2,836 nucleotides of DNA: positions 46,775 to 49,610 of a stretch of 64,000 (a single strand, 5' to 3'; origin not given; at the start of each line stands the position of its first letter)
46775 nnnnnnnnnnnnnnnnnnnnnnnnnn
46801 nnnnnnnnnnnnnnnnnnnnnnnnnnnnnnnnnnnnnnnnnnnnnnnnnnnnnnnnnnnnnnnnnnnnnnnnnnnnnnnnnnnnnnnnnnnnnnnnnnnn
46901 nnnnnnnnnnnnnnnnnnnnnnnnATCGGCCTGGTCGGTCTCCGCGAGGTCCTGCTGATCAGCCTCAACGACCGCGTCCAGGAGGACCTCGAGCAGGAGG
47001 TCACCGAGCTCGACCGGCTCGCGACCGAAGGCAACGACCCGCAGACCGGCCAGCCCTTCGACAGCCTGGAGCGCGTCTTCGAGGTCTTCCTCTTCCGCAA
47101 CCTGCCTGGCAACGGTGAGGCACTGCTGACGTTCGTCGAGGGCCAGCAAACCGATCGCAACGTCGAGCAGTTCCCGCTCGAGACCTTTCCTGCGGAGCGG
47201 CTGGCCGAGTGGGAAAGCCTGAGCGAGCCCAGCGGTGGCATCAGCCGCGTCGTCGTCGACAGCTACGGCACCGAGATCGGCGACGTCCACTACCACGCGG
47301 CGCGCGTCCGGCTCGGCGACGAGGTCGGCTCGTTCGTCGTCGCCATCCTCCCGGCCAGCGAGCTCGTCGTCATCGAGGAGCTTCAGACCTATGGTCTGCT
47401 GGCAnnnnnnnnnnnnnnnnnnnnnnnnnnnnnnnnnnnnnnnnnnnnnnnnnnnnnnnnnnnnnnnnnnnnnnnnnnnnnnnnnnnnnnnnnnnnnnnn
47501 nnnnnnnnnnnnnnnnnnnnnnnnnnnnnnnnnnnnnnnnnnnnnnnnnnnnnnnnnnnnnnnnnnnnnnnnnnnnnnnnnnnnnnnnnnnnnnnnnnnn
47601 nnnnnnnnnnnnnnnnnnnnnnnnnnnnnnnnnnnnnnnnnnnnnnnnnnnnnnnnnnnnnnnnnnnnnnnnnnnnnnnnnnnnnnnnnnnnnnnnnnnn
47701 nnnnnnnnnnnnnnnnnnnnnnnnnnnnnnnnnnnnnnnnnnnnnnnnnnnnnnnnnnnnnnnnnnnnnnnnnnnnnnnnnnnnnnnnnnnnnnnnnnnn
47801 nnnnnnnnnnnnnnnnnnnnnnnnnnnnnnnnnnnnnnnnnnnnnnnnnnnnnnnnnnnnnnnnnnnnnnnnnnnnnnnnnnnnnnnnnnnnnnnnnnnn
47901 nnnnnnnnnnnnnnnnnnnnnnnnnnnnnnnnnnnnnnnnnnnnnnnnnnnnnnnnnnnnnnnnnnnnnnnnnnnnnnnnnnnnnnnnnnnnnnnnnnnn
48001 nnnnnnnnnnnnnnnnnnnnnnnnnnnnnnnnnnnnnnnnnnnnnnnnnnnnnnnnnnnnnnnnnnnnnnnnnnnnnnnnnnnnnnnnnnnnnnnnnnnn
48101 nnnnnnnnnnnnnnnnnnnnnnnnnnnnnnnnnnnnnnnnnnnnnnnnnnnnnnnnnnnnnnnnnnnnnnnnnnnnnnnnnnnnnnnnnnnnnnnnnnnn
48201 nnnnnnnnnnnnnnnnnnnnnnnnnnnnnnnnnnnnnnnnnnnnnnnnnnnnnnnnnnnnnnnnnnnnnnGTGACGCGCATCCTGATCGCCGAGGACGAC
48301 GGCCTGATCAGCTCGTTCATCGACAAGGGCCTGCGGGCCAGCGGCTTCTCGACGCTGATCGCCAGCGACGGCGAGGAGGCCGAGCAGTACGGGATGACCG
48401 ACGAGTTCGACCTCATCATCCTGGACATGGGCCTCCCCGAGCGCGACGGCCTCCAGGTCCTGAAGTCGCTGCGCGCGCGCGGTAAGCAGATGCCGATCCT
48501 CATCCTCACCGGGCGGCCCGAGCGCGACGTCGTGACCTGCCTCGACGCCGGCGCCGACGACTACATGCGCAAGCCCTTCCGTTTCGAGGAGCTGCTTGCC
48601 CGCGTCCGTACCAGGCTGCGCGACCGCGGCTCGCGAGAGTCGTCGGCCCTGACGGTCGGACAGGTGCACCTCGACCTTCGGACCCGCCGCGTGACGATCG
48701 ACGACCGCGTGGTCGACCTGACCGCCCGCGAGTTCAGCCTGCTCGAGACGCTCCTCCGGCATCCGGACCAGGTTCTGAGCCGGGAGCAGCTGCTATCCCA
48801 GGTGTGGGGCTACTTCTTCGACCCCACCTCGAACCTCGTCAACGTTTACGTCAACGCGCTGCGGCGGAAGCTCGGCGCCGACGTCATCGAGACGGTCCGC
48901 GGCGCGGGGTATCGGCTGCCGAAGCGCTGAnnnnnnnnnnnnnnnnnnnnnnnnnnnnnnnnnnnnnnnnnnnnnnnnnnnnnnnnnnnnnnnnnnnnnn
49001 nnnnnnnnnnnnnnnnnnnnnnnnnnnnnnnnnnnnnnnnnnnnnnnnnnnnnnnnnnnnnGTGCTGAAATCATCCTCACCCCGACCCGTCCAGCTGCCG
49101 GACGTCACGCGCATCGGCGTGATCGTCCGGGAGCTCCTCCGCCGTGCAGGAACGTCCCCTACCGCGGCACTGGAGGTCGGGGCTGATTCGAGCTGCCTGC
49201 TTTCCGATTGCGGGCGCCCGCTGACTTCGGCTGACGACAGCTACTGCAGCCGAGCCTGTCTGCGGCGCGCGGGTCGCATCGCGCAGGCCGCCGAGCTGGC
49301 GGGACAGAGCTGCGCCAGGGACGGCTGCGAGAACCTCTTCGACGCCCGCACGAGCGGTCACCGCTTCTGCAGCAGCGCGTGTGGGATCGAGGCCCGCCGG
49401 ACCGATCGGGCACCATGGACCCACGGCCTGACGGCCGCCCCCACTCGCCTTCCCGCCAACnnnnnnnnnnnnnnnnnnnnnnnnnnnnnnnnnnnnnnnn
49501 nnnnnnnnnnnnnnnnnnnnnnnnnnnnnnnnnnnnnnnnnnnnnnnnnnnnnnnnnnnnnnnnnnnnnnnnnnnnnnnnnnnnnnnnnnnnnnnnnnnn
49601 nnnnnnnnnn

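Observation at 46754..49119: HK→RR two-component pair immediately upstream of, and co-oriented with, the giant surface-protein gene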

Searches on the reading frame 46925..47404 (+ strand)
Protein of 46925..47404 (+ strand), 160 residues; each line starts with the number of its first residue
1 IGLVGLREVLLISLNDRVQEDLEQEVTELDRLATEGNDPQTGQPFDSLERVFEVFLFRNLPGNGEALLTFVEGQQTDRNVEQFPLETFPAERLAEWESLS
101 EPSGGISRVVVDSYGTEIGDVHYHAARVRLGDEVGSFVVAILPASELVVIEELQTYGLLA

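Call 44: search_protein_families(library=pfam, proteins=[window:46940-47400:+], max_evalue=10)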
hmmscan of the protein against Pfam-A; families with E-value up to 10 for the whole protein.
window:46940-47400:+ (153 aa): 0 families

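Call 92: predict_structure(alignment_id=A5)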
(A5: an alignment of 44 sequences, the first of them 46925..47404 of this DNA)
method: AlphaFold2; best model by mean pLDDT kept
length: 160 residues; sequences in the alignment: 44
mean_pLDDT: 89.8   pTM: 0.84
mean pLDDT of the five models: 89.8, 87.5, 85.7, 83.9, 81.0
residues with pLDDT >= 90: 106; 70-90: 46; 50-70: 8; < 50: 0
segments of 3 or more residues with pLDDT < 50: none
pLDDT, mean of each block of 10 residues (from residue 1): 79 91 93 90 94 92 93 89 92 94 81 95 95 95 91 73
secondary structure, 60 per line:
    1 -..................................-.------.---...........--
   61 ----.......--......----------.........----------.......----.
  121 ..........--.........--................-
elements in order: H2-35 H48-58 E65-71 E74-79 H90-98 E109-115 E120-130 E133-141 H144-159

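Call 94: fold_search(model_id=the predicted structure, library=pdb)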
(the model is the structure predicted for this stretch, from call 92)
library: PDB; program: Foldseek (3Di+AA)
matches with E <= 10: 1206; with E <= 0.001: 0
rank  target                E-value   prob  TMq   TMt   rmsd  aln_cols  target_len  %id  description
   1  4ywz_B                3.5e-03  0.99  0.43  0.45   7.1       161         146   13  Crystal structure of the extracellular receptor domain of the essential sensor kinase WalK from Staphylococcus aureus (released 2016-03-30)
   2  8js6_C                6.7e-03  0.93  0.33  0.23   7.8       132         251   15  Dimeric PAS domains of oxygen sensor FixL in complex with cyanide-bound ferric heme (released 2024-06-26)
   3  4zr7_D                8.5e-03  1.00  0.48  0.61   4.2       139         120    9  The structure of a domain of a functionally unknown protein from Bacillus subtilis subsp. subtilis str. 168 (released 2015-05-27)
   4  4ywz_A                1.0e-02  0.97  0.43  0.45   7.0       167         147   10  Crystal structure of the extracellular receptor domain of the essential sensor kinase WalK from Staphylococcus aureus (released 2016-03-30)
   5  5wbf_B                1.2e-02  0.75  0.31  0.22  10.8       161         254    9  Double CACHE (dCACHE) sensing domain of TlpC chemoreceptor from Helicobacter pylori (released 2017-11-08)
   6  1vb6_B                1.2e-02  0.97  0.34  0.47   5.9       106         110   11  Crystal Structure of the heme PAS sensor domain of Ec DOS (oxygen-bound form) (released 2005-04-19)
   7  5wbf_A                1.5e-02  0.87  0.36  0.25   7.5       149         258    9  Double CACHE (dCACHE) sensing domain of TlpC chemoreceptor from Helicobacter pylori (released 2017-11-08)
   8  4zr7_B                1.6e-02  1.00  0.46  0.60   4.3       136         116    9  The structure of a domain of a functionally unknown protein from Bacillus subtilis subsp. subtilis str. 168 (released 2015-05-27)
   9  4zr7_A                1.8e-02  1.00  0.48  0.61   4.3       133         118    9  The structure of a domain of a functionally unknown protein from Bacillus subtilis subsp. subtilis str. 168 (released 2015-05-27)
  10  9nj8_B                1.8e-02  0.96  0.45  0.38   6.8       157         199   12  Crystal structure of apo Vibrio cholerae CqsR with D198N mutation (released 2025-07-02)
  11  9cmf_A                1.9e-02  0.90  0.33  0.09   7.9       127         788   13  Substrate bound DosP (released 2024-11-20)
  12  4zr7_C                2.1e-02  0.99  0.48  0.62   4.8       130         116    8  The structure of a domain of a functionally unknown protein from Bacillus subtilis subsp. subtilis str. 168 (released 2015-05-27)
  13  8glv_AK               2.2e-02  0.93  0.32  0.45   6.2       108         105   11  96-nm repeat unit of doublet microtubules from Chlamydomonas reinhardtii flagella (released 2023-05-31)
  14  7dud_A                2.2e-02  0.93  0.42  0.45   7.3       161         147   10  Crystal Structure of erWalK (released 2022-01-19)
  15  2qj5                  2.2e-02  0.69  0.28  0.33   7.3       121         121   12  PYP ultra-high resolution of a bacterial photoreceptor (released 2008-05-20)
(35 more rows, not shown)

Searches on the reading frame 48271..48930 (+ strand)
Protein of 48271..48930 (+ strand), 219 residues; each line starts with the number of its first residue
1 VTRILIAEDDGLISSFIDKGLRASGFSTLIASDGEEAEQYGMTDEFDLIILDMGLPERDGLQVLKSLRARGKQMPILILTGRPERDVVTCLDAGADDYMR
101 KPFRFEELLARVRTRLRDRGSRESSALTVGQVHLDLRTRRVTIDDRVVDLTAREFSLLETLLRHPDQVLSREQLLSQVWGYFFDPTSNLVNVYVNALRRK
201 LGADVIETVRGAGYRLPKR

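Call 10: search_protein_families(library=pfam, proteins=[window:48271-48930:+], max_evalue=0.01)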
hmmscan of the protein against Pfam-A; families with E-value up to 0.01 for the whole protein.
window:48271-48930:+ (219 aa): 2 families
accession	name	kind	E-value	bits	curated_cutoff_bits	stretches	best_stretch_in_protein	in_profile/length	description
PF00486.34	Trans_reg_C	-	4.3e-26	91.2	26.2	1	146-216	2-77/77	Transcriptional regulatory protein, C terminal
PF00072.30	Response_reg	-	7.1e-26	91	30.2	1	4-113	1-111/111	Response regulator receiver domain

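Call 21: search_protein_families(library=ncbifam, proteins=[window:48271-48930:+], max_evalue=0.001)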
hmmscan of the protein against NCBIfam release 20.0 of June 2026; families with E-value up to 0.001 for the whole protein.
window:48271-48930:+ (219 aa): 100 families (the best 25 are shown)
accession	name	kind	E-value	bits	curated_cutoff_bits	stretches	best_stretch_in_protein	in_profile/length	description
NF040689.1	MtrAB_MtrA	equivalog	5.4e-57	192.6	300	1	4-215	1-217/219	MtrAB system response regulator MtrA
TIGR01387.1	cztR_silR_copR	subfamily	1.4e-55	188.3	279.2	1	4-216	1-218/218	heavy metal response regulator transcription factor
NF007928.2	PRK10643.1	equivalog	5.1e-54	183.2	330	1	3-216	2-216/216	two-component system response regulator PmrA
TIGR02154.1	PhoB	equivalog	1e-52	178.7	296.2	1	2-216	3-225/226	phosphate regulon transcriptional regulator PhoB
NF041734.1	resp_reg_RppA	equivalog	1.1e-50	172.1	250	1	3-216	2-227/229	two-component system response regulator RppA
NF045914.1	RespRegNblR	equivalog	8.8e-50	169.4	300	1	3-216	8-225/228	response regulator transcription factor NblR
NF041733.1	resp_reg_CseB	equivalog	1.1e-47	162.3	350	1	3-216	2-226/228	two-component system response regulator CseB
NF007346.1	PRK09836.1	equivalog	1.8e-47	162.1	420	1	3-216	2-221/227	copper/silver response regulator transcription factor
NF045944.1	ResRegRpaBCyano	equivalog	6.7e-45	153.2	330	1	5-216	1-227/229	response regulator transcription factor RpaB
NF007663.1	PRK10336.1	equivalog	6.7e-44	150.2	345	1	3-216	2-216/219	quorum sensing response regulator transcription factor QseB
NF008296.0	PRK11083.1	equivalog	6.8e-44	150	273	1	2-216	4-225/228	two-component system response regulator CreB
NF008567.0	PRK11517.1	equivalog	1.1e-43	149.3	353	1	3-216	2-218/223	response regulator transcription factor HprR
NF012023.0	PRK15479.1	equivalog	2.7e-43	148.1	337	1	3-217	2-218/224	transcriptional regulator TctD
NF045991.1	RespRegCtrARhodob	equivalog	9.6e-43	146.5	350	1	3-216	2-221/224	response regulator transcription factor CtrA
NF008078.0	PRK10816.1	equivalog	1.7e-42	145.4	336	1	3-216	2-220/223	two-component system response regulator PhoP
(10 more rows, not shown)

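Call 72: search_solved_structures(query=window:48271-48927:+, max_evalue=1e-20)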
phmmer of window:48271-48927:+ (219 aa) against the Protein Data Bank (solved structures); distinct sequences matched with E-value up to 1e-20: 27.
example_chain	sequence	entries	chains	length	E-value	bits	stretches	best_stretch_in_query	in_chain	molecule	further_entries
1ys6_A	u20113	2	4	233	1.7e-47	164.9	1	3-216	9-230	Transcriptional regulatory protein prrA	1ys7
2gwr_A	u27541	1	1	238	1.2e-41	145.7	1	3-215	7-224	DNA-binding response regulator mtrA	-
8jo2_H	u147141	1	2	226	1.5e-38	135.7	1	3-217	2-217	DNA-binding transcriptional regulator BasR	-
4s04_A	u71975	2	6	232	1.6e-38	135.5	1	3-217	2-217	DNA-binding transcriptional regulator BasR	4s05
1kgs_A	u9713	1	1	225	2.1e-38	135.2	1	2-214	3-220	DNA BINDING RESPONSE REGULATOR D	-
2oqr_A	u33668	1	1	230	1.3e-33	119.6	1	2-216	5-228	Sensory transduction protein regX3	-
7lz9_A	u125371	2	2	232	1.4e-33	119.4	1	3-216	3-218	Putative two-component system response regulator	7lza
6lgq_D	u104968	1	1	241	2.3e-33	118.7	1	1-206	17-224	DNA-binding response regulator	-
9ji3_J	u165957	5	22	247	5e-33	117.6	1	2-216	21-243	DNA-binding response regulator | Possible two component system response transcriptional positive regulator PhoP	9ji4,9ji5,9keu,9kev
4kfc_A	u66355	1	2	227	5.1e-33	117.6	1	1-206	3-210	KDP operon transcriptional regulatory protein KdpE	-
3r0j_A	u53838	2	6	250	5.2e-33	117.6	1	2-216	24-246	POSSIBLE TWO COMPONENT SYSTEM RESPONSE TRANSCRIPTIONAL POSITIVE REGULATOR PHOP | Response regulator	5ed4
4kny_A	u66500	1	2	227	6.9e-33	117.2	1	1-206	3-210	KDP operon transcriptional regulatory protein KdpE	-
7e1b_A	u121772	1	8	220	5.6e-31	110.9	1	4-216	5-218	DNA-binding response regulator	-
9dvt_R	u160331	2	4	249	6.5e-31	110.7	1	3-216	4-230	DNA-binding dual master transcriptional regulator RpaA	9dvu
3q9s_A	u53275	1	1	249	7.1e-31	110.6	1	3-211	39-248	DNA-binding response regulator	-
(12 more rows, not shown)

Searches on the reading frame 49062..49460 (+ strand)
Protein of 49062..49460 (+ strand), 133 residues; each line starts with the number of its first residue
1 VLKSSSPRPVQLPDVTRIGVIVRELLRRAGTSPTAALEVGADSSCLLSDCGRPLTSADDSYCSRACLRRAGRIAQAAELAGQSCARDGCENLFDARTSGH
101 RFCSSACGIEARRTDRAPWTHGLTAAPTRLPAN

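Call 99: search_protein_representatives(protein=window:49062-49460:+)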
Query: 133 residues. Proteins with E-value up to 0.001 (for the whole library): 17; up to 1e-10: 0; up to 1e-30: 0. The best 17 are listed.
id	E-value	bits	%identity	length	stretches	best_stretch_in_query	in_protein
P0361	1.4e-10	57.5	33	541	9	44-110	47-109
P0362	6.6e-10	55.4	34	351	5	45-111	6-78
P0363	1.4e-07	47.9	34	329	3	45-115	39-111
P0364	1.6e-06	44.4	35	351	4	43-123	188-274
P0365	1.1e-05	41.8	32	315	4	44-117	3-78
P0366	1.1e-05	41.7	35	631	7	49-113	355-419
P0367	6.3e-05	39.3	37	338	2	44-109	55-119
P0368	8.4e-05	38.9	38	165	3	71-112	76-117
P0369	8.6e-05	38.9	43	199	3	44-75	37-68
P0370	1.0e-04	38.6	45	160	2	82-121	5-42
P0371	1.5e-04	38.1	36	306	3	64-120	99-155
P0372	1.9e-04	37.8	31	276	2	43-117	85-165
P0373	3.3e-04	37.0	35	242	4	43-112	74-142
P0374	6.5e-04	36.0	32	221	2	49-124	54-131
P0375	7.6e-04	35.8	30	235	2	12-115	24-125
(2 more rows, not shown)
